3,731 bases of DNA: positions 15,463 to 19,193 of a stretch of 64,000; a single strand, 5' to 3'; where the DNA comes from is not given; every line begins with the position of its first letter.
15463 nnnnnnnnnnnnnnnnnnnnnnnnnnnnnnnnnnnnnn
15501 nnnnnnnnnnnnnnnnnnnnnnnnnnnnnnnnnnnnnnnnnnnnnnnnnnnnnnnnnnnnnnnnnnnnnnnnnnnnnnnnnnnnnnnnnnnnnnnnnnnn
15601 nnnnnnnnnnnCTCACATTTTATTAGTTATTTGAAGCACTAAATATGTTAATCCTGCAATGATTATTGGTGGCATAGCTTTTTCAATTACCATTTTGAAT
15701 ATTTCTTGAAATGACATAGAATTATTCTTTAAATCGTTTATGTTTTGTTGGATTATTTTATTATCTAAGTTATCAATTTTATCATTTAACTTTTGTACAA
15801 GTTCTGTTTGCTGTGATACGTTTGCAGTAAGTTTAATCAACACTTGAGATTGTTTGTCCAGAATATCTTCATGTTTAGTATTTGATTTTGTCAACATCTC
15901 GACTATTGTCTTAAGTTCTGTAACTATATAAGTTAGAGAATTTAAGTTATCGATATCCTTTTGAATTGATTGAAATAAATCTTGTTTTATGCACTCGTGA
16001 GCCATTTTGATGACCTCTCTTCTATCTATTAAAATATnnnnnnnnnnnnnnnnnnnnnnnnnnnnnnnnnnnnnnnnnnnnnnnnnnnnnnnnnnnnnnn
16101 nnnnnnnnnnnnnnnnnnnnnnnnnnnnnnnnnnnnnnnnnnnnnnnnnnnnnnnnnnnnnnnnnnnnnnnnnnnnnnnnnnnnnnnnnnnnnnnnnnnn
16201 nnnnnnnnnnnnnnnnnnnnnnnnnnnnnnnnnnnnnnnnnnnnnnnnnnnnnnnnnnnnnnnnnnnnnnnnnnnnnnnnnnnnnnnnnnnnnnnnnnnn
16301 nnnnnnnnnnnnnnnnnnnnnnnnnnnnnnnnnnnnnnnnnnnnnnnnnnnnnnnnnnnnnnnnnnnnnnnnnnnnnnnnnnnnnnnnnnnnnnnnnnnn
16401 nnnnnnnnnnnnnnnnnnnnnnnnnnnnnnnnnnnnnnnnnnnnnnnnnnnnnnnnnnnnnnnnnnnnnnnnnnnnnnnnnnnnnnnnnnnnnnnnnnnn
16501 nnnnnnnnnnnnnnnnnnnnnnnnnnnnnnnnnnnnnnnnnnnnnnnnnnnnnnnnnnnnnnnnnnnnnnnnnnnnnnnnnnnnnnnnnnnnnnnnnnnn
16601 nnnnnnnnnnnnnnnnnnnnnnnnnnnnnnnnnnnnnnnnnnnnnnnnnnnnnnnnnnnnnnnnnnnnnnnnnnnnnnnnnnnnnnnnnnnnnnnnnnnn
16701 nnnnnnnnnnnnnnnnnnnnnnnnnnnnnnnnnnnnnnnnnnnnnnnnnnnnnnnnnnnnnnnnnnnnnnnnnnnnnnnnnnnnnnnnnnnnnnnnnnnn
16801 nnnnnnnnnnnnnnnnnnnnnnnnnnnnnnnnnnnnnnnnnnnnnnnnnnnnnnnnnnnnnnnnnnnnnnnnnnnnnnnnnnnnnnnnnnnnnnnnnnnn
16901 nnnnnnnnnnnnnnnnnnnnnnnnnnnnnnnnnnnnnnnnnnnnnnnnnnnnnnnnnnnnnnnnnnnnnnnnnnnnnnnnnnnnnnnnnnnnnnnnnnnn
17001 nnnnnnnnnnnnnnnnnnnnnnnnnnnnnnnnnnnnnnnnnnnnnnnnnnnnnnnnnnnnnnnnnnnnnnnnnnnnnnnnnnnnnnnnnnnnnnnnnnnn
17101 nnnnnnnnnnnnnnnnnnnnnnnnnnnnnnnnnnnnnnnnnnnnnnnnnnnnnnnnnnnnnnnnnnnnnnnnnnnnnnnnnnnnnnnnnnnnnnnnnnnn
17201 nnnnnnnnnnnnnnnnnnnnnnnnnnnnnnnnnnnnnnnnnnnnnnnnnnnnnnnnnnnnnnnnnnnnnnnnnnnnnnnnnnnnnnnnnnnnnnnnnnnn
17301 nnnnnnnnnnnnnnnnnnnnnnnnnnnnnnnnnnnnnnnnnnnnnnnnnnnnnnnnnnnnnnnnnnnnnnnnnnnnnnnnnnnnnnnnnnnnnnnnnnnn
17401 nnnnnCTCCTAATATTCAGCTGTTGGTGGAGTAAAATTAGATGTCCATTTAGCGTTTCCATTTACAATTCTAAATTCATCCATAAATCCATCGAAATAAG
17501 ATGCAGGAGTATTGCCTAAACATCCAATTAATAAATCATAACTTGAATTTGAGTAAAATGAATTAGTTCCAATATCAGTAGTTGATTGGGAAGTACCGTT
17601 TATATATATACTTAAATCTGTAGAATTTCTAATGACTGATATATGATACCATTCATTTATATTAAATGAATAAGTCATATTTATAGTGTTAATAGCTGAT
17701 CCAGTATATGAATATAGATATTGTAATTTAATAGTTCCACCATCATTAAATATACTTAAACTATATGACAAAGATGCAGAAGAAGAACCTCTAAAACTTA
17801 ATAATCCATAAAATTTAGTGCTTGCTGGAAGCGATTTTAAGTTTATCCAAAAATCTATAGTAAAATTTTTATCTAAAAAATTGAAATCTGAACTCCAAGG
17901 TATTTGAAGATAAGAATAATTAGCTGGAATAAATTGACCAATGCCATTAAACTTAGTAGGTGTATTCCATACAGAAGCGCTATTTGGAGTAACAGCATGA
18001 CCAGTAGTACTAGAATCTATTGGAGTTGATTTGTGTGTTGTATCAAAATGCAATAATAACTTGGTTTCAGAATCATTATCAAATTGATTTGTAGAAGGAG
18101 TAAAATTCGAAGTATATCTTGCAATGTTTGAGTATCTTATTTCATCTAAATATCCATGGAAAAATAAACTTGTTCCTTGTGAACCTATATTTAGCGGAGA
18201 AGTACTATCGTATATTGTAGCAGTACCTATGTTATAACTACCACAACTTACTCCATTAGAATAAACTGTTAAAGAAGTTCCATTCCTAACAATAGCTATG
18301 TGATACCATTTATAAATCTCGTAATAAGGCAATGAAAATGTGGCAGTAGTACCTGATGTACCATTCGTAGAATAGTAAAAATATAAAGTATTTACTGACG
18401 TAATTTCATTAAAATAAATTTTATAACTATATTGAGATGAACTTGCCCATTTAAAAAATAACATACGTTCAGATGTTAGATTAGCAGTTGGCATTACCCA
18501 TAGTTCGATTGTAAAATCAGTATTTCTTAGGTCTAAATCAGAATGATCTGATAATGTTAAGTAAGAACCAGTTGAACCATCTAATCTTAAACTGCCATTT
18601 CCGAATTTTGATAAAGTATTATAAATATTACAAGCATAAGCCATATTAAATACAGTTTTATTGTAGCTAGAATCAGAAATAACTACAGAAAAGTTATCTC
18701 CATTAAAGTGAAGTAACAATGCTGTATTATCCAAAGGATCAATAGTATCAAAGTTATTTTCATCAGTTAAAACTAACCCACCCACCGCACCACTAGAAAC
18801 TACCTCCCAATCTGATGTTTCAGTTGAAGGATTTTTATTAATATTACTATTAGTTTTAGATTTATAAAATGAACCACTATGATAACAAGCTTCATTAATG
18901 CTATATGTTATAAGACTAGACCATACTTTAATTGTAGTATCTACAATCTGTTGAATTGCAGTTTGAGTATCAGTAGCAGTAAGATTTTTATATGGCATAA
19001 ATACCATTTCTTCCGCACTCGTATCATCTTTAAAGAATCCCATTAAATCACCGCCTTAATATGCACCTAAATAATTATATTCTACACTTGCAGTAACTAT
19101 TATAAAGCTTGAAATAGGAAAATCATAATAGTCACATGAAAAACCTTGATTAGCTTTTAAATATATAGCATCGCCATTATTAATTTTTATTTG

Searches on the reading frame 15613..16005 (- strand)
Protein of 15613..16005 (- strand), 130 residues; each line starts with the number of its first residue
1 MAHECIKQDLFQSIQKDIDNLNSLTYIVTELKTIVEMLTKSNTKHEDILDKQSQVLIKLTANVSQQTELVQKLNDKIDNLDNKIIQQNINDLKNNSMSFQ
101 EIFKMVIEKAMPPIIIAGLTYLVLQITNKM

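Call 48: search_protein_families(library=phrogs, proteins=[window:15613-16005:-], max_evalue=0.001)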
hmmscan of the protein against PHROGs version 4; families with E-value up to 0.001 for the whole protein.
window:15613-16005:- (130 aa): 0 families

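Call 90: search_protein_families(library=pfam, proteins=[window:15613-16005:-], max_evalue=10)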
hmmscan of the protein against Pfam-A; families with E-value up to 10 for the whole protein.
window:15613-16005:- (130 aa): 25 families
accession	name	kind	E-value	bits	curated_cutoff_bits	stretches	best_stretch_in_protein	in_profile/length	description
PF04356.17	DUF489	-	0.00043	20.8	26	1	24-120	52-147/192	Protein of unknown function (DUF489)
PF16740.10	SKA2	-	0.0074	16.5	30.1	1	9-77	24-93/110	Spindle and kinetochore-associated protein 2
PF05335.18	DUF745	-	0.012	15.8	33.3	1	9-95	80-165/183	Protein of unknown function (DUF745)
PF11887.13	Mce4_CUP1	-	0.028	14.4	32.6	1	8-78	99-169/222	Cholesterol uptake porter CUP1 of Mce4, putative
PF23203.1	KIF21A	-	0.057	13.6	28.5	1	12-101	13-104/161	KIF21A-like domain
PF10145.14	PhageMin_Tail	-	0.062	13.6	33.2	1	29-109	115-183/201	Phage-related minor tail protein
PF14751.11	DUF4474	-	0.086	12.7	23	1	33-108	159-234/240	Domain of unknown function (DUF4474)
PF07072.16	ZapD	-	0.099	12.8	27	1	10-95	6-98/210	Cell division protein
PF24319.2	DUF7491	-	0.11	13.1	30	1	30-82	11-63/90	Coiled-coil region of unknown function (DUF7491)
PF17082.10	Spc29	-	0.13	12.5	31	1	30-100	116-176/245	Spindle Pole Component 29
PF15005.11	IZUMO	-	0.15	13.2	25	1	27-106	9-89/143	Izumo sperm-egg fusion, Ig domain-associated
PF05531.17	NPV_P10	-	0.18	12.7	29.8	1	73-103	9-41/75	Nucleopolyhedrovirus P10 protein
PF12329.13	TMF_DNA_bd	-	0.24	11.8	35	1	48-86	27-65/74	TATA element modulatory factor 1 DNA binding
PF03477.21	ATP-cone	-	0.28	12.2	25.8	1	70-111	26-68/88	ATP cone domain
PF16113.10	ECH_2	-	0.3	11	27.2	1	2-99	168-264/335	Enoyl-CoA hydratase/isomerase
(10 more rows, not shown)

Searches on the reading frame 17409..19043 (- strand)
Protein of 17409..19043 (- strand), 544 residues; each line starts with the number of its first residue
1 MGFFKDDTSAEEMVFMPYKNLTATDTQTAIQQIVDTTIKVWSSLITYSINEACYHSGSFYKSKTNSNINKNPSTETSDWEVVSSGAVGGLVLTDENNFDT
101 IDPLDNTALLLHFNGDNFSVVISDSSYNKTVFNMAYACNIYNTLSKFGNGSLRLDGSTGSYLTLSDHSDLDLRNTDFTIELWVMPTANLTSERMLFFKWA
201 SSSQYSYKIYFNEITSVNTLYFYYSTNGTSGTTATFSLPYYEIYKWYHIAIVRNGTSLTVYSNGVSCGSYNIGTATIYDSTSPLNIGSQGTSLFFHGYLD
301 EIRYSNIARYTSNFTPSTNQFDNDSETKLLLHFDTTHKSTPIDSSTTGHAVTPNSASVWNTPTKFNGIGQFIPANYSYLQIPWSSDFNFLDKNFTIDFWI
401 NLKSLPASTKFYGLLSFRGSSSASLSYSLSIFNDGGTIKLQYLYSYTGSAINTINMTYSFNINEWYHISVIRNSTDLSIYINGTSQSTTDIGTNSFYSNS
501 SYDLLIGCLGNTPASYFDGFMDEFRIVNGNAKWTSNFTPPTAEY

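Call 48: search_protein_families(library=phrogs, proteins=[window:17409-19043:-], max_evalue=0.001)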
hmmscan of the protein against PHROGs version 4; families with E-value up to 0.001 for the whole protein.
window:17409-19043:- (544 aa): 14 families
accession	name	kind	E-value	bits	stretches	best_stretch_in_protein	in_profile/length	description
phrog_3545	-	unknown function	6.7e-59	200.9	2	100-323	745-978/1115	-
phrog_24074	-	unknown function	7.3e-46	157.8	2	328-543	417-622/892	-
phrog_13163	-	tail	2.7e-44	152.4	2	142-341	545-737/976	baseplate wedge subunit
phrog_18802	-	head and packaging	2.8e-42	144.5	2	128-341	823-1024/3007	virion structural protein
phrog_701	-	head and packaging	3.8e-42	143.3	2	128-347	4041-4248/6136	virion structural protein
phrog_1469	-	tail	3.1e-26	91.7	2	140-339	532-723/2607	baseplate wedge subunit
phrog_19601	-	tail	1.3e-24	86.5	2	125-340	1747-1954/2043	baseplate wedge subunit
phrog_38322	-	unknown function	1.5e-24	87.8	2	330-542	300-501/506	-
phrog_8510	-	head and packaging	1.6e-24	86.8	1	146-526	533-883/1348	virion structural protein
phrog_32294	-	tail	2.5e-24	85.1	2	144-347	439-633/2435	baseplate wedge subunit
phrog_11583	-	unknown function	2.2e-08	32.4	1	88-326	1110-1333/2796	-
phrog_37978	-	unknown function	3.4e-08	33.8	1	453-541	268-363/564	-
phrog_20878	-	tail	4.5e-07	30.7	1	20-84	43-106/365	tail fiber protein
phrog_8147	-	tail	4.5e-05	23.7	0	22-83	51-113/436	tail fiber protein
